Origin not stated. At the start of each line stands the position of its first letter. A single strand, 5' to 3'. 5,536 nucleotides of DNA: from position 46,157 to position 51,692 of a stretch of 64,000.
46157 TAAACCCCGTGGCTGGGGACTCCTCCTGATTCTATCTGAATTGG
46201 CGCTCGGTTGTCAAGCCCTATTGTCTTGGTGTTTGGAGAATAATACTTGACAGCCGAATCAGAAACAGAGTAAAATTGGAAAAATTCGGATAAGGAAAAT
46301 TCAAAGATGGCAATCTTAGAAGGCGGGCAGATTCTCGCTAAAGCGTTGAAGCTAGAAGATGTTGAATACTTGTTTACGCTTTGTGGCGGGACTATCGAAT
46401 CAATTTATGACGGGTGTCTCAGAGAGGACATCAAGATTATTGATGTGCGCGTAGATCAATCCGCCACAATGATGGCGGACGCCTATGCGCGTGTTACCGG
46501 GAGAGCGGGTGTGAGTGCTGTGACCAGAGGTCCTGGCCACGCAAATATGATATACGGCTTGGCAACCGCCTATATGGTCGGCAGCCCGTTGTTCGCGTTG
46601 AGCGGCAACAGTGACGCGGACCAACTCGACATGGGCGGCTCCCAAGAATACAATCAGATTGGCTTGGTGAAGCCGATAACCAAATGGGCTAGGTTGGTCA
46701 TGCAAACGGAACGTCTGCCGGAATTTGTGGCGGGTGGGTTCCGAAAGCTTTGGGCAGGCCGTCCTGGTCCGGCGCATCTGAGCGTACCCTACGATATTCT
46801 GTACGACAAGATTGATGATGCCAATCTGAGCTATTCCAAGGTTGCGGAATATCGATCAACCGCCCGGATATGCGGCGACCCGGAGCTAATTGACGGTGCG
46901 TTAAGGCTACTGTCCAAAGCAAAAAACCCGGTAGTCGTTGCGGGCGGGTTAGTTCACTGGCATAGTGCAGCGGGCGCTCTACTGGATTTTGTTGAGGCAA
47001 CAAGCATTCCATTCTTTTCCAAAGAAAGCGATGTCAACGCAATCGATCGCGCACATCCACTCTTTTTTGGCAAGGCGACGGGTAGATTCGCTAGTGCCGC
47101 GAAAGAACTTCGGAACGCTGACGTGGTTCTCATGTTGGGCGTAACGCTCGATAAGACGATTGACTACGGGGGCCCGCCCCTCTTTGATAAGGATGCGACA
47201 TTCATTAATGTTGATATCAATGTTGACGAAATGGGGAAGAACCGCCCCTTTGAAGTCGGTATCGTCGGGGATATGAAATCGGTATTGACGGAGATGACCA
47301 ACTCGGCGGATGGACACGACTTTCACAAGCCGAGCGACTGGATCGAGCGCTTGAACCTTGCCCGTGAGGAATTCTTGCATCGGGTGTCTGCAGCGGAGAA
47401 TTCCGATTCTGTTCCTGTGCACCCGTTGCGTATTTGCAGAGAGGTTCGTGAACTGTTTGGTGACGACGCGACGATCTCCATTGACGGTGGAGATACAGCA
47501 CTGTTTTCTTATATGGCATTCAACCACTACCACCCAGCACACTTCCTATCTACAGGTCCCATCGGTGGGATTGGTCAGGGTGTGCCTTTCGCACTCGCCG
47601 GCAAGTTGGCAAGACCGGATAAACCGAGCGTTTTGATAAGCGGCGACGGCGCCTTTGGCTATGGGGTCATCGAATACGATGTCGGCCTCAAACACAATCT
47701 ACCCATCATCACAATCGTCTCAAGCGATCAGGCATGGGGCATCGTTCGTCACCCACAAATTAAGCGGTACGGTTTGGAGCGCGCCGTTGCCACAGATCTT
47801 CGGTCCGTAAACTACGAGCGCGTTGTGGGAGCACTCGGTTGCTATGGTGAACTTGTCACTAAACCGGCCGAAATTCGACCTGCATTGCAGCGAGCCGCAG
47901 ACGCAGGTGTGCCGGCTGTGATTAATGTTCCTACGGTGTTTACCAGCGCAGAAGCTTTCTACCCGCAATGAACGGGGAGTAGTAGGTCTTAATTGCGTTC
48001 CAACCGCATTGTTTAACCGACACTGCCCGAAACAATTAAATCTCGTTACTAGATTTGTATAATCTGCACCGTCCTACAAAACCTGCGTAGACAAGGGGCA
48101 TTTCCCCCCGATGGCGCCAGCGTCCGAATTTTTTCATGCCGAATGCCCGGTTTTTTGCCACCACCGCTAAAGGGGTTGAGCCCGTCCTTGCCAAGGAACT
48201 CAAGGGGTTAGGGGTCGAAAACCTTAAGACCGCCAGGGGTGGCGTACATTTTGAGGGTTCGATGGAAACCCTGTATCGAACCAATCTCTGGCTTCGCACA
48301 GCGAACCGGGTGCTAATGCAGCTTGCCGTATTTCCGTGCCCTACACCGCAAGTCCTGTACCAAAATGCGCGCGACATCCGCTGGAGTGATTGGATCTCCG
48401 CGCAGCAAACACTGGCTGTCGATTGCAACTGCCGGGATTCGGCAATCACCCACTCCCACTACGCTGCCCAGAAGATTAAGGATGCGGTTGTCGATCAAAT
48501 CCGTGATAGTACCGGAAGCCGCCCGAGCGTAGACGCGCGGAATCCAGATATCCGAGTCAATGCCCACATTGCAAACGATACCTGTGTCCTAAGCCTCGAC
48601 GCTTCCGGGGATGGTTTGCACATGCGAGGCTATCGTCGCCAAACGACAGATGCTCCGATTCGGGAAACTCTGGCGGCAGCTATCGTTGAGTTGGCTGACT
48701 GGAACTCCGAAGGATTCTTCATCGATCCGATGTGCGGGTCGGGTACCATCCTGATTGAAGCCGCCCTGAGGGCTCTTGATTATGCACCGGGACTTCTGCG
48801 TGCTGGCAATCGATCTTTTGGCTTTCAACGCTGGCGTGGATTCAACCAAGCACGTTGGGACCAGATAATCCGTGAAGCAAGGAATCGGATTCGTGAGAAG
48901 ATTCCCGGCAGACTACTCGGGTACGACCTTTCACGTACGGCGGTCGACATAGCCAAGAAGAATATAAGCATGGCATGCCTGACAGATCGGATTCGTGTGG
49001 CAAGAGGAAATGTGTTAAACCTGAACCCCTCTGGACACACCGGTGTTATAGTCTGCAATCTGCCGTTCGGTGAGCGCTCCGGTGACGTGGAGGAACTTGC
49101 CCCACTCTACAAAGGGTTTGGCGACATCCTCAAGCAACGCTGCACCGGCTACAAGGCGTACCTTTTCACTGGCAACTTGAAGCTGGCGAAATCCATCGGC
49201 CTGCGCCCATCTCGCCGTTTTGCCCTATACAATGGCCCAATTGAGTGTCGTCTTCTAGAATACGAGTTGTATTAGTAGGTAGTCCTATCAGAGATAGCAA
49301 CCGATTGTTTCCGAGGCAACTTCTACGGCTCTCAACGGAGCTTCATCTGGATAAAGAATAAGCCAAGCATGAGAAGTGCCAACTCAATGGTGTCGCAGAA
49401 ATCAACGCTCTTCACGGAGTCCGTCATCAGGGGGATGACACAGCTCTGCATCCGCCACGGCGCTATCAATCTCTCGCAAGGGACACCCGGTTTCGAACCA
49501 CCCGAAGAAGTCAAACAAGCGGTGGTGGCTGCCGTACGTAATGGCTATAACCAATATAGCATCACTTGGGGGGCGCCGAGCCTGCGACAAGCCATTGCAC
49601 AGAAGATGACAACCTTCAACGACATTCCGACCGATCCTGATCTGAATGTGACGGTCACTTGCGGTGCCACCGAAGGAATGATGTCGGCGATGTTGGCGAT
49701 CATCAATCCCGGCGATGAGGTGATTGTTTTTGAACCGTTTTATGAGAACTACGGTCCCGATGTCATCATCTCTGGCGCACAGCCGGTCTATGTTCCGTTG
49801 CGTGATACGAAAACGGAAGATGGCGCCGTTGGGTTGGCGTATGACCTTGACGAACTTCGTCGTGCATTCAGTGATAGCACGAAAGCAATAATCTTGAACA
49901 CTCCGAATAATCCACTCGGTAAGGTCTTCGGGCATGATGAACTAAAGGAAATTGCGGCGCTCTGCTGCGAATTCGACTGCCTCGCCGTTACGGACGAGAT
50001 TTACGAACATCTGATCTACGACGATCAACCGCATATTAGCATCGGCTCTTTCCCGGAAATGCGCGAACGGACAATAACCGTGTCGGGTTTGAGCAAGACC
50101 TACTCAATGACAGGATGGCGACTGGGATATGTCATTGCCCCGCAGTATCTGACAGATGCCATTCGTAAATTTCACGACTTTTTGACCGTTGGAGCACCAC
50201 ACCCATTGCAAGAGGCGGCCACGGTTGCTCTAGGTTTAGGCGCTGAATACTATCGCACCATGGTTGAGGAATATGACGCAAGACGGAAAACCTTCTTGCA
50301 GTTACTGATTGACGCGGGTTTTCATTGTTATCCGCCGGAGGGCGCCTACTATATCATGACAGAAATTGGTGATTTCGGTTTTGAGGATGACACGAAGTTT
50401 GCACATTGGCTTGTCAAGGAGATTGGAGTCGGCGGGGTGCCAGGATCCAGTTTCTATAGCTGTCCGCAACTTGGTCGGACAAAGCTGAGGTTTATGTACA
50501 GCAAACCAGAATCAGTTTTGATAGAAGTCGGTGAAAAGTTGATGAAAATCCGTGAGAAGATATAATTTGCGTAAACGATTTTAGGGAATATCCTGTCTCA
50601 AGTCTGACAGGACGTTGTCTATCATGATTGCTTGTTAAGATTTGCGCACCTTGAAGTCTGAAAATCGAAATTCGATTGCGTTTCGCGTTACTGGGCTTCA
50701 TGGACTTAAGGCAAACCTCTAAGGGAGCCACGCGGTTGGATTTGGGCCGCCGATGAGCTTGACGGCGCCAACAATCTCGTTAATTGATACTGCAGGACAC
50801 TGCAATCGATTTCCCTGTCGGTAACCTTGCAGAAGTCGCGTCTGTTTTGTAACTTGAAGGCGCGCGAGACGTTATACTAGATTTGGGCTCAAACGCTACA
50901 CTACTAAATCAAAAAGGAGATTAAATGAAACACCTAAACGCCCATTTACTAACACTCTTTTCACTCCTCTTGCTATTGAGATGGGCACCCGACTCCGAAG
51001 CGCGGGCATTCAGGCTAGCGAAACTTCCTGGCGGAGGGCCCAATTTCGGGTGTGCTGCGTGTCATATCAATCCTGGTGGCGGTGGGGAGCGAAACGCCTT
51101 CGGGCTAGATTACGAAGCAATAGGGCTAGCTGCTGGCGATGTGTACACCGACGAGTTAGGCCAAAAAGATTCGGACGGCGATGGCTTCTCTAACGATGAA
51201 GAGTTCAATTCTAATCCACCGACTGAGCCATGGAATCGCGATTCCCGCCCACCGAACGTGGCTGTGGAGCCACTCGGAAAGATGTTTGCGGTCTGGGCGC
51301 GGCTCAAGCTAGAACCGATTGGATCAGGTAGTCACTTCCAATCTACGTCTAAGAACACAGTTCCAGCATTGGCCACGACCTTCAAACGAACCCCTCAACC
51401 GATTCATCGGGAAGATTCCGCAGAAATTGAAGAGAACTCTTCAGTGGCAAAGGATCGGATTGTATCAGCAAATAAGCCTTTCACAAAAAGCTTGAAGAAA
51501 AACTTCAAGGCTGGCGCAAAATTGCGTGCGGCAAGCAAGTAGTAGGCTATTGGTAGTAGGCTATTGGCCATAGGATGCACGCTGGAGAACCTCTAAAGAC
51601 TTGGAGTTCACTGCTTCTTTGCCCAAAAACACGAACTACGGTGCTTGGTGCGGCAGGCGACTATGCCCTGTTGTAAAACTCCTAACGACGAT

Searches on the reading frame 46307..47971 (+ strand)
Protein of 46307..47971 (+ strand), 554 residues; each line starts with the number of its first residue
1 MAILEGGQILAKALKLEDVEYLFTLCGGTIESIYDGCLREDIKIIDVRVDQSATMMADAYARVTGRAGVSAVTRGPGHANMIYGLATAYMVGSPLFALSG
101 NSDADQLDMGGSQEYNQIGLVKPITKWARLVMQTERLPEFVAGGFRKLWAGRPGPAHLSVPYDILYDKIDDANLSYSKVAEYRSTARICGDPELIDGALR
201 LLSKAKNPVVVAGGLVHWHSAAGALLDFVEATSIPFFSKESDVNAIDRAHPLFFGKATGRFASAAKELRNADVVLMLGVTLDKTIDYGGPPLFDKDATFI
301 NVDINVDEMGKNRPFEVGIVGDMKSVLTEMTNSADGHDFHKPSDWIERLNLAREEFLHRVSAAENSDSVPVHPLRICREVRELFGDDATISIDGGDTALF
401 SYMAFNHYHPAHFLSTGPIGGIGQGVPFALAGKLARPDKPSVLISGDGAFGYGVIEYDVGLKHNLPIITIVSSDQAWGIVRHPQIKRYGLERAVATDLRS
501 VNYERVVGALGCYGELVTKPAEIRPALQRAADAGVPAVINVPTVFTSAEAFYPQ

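Call 12: search_protein_families(library=pfam, proteins=[window:46307-47971:+], max_evalue=0.00001)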
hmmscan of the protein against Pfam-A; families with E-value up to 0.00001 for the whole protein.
window:46307-47971:+ (554 aa): 3 families
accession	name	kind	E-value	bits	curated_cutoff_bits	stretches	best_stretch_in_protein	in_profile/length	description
PF00205.28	TPP_enzyme_M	-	4e-30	104.8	30.4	1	195-329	1-136/137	Thiamine pyrophosphate enzyme, central domain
PF02776.23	TPP_enzyme_N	-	1.8e-29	102.4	26.8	1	5-119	2-118/119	Thiamine pyrophosphate enzyme, N-terminal TPP binding domain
PF02775.26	TPP_enzyme_C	-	1.3e-24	87.1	21.9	1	395-541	3-151/151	Thiamine pyrophosphate enzyme, C-terminal TPP binding domain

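Call 66: find_encoding_contigs(protein=window:46307-47971:+, flank=3000, max_places=4)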
Protein window:46307-47971:+ (554 aa): 16 contigs read that carry it; 4 places shown.
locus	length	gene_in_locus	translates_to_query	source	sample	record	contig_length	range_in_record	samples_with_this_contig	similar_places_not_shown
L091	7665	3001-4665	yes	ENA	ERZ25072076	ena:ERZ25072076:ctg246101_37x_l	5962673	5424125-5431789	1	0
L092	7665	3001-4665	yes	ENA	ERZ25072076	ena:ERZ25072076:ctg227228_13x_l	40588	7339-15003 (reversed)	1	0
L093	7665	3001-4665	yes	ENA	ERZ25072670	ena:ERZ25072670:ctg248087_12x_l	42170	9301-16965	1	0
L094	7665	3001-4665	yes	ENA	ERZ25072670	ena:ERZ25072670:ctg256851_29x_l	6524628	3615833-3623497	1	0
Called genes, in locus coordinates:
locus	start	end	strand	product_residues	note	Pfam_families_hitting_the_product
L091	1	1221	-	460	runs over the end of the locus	PF01139:RtcB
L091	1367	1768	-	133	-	-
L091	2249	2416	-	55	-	-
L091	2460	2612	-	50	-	PF00403:HMA (weak)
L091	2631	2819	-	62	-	-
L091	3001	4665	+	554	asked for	PF02776:TPP_enzyme_N, PF00205:TPP_enzyme_M, PF02775:TPP_enzyme_C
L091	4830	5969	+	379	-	PF22020:RlmL_1st, PF02926:THUMP, PF01170:UPF0020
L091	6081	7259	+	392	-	PF00155:Aminotran_1_2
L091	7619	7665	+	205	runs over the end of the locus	PF24784:Temptin_C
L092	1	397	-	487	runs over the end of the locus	PF01139:RtcB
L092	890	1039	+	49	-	-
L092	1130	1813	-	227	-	-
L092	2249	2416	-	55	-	-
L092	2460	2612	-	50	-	PF00403:HMA (weak)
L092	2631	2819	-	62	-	-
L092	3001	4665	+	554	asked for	PF02776:TPP_enzyme_N, PF00205:TPP_enzyme_M, PF02775:TPP_enzyme_C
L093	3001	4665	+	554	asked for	PF02776:TPP_enzyme_N, PF00205:TPP_enzyme_M, PF02775:TPP_enzyme_C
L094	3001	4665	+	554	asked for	PF02776:TPP_enzyme_N, PF00205:TPP_enzyme_M, PF02775:TPP_enzyme_C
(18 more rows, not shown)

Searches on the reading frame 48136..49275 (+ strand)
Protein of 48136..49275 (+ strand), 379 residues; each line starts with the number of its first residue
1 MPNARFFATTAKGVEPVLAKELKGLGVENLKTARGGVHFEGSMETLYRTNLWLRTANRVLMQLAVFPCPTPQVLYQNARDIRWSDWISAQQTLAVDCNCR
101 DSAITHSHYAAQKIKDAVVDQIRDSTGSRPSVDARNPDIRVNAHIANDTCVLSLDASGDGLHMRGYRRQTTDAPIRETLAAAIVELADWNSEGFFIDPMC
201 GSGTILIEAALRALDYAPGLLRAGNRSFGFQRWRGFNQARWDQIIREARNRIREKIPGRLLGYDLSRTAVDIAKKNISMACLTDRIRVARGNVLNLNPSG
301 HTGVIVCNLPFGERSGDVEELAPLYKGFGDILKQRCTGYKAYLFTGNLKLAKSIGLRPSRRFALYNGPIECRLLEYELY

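Call 12: search_protein_families(library=pfam, proteins=[window:48136-49275:+], max_evalue=0.00001)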
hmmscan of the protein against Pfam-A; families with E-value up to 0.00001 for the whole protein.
window:48136-49275:+ (379 aa): 3 families
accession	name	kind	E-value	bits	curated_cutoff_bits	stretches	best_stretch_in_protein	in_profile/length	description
PF01170.24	UPF0020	-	6.1e-48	163.6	22.3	1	164-373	1-195/197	RMKL-like, methyltransferase domain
PF22020.1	RlmL_1st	-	7.3e-24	83.9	27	1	6-60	2-55/55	RlmL ferredoxin-like domain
PF02926.22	THUMP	-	1.2e-22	80.5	20.6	1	73-155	6-84/84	THUMP domain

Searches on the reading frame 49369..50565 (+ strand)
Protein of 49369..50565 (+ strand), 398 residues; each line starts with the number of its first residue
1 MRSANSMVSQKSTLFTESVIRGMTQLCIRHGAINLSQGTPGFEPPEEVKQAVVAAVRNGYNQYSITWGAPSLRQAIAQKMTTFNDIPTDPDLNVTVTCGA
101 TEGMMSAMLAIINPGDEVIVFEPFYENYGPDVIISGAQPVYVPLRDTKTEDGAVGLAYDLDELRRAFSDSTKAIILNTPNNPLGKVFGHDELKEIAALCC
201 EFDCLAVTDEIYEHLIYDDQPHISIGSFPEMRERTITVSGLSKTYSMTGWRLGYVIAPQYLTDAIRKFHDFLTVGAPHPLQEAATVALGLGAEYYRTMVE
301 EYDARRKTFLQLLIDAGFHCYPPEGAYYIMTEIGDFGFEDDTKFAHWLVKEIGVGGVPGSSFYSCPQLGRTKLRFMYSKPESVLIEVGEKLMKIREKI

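Call 12: search_protein_families(library=pfam, proteins=[window:49369-50565:+], max_evalue=0.00001)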
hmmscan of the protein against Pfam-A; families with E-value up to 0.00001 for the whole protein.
window:49369-50565:+ (398 aa): 1 family
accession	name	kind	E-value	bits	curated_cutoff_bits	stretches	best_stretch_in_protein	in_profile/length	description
PF00155.27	Aminotran_1_2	-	3.2e-59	201.4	19.7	1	33-371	4-344/361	Aminotransferase class I and II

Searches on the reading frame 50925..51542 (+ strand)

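Call 12: search_protein_families(library=pfam, proteins=[window:50925-51542:+], max_evalue=0.00001)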
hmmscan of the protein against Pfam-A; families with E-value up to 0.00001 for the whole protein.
window:50925-51542:+ (205 aa): 1 family
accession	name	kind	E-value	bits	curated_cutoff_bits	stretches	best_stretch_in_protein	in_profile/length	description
PF24784.1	Temptin_C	-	5.1e-08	33.8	27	1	44-95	28-75/98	Temptin C-terminal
